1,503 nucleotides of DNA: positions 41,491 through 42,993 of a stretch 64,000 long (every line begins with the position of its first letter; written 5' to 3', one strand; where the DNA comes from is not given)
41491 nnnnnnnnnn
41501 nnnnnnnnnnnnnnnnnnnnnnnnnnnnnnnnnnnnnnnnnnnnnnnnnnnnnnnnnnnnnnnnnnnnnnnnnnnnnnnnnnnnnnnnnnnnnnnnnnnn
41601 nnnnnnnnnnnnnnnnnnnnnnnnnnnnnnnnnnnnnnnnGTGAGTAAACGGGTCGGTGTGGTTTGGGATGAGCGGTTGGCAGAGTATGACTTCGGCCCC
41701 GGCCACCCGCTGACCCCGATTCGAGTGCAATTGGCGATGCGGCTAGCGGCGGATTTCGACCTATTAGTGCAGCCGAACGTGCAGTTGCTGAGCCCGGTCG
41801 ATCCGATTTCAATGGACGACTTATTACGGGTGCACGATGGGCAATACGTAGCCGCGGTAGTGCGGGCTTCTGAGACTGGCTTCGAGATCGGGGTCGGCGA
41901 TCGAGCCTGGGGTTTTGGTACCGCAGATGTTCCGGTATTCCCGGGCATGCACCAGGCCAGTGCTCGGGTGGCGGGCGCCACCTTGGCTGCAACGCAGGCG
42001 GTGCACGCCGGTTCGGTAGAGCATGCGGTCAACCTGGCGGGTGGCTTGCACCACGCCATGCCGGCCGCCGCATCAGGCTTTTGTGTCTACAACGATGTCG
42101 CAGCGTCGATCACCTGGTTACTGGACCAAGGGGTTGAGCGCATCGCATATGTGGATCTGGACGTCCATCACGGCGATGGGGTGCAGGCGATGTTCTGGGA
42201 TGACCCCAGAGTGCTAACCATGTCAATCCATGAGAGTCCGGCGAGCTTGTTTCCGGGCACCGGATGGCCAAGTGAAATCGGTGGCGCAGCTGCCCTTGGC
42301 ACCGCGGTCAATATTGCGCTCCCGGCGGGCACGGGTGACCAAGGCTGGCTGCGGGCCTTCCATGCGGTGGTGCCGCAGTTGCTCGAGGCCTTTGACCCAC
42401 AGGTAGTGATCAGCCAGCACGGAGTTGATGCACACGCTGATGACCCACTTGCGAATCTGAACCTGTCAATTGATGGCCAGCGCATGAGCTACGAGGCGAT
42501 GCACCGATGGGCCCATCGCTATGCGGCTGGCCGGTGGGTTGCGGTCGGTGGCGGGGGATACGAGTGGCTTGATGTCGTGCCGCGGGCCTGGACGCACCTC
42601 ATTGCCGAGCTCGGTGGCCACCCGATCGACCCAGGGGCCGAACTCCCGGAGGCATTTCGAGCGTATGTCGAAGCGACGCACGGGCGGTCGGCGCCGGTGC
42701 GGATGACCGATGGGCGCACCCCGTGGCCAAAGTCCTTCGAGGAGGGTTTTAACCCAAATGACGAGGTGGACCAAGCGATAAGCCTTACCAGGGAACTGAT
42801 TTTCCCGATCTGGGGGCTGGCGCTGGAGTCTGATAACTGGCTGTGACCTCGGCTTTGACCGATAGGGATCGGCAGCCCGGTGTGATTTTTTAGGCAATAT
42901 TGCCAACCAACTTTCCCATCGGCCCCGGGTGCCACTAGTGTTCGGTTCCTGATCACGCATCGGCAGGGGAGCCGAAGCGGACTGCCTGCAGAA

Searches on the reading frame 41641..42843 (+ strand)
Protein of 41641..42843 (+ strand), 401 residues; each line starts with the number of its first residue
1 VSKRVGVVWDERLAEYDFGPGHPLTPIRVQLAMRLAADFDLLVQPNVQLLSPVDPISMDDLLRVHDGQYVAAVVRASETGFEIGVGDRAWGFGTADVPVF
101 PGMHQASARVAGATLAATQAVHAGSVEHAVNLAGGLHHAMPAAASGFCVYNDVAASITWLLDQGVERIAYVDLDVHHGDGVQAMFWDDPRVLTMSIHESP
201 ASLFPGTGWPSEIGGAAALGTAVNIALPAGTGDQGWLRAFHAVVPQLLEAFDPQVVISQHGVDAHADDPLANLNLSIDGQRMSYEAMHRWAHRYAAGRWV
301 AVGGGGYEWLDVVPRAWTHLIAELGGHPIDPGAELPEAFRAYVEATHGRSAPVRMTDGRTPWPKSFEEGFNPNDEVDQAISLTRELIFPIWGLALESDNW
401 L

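Call 11: search_protein_families(library=pfam, proteins=[window:41641-42843:+], max_evalue=0.00001)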
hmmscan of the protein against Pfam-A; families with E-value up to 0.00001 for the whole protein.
window:41641-42843:+ (401 aa): 1 family
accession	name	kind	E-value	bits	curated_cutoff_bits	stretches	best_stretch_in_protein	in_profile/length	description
PF00850.24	Hist_deacetyl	-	5.3e-82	275.9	27.9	1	22-323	1-297/298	Histone deacetylase domain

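Call 57: search_protein_families(library=ncbifam, proteins=[window:41641-42843:+], max_evalue=1e-10)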
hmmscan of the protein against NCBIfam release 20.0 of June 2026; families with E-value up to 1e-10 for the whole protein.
window:41641-42843:+ (401 aa): 0 families
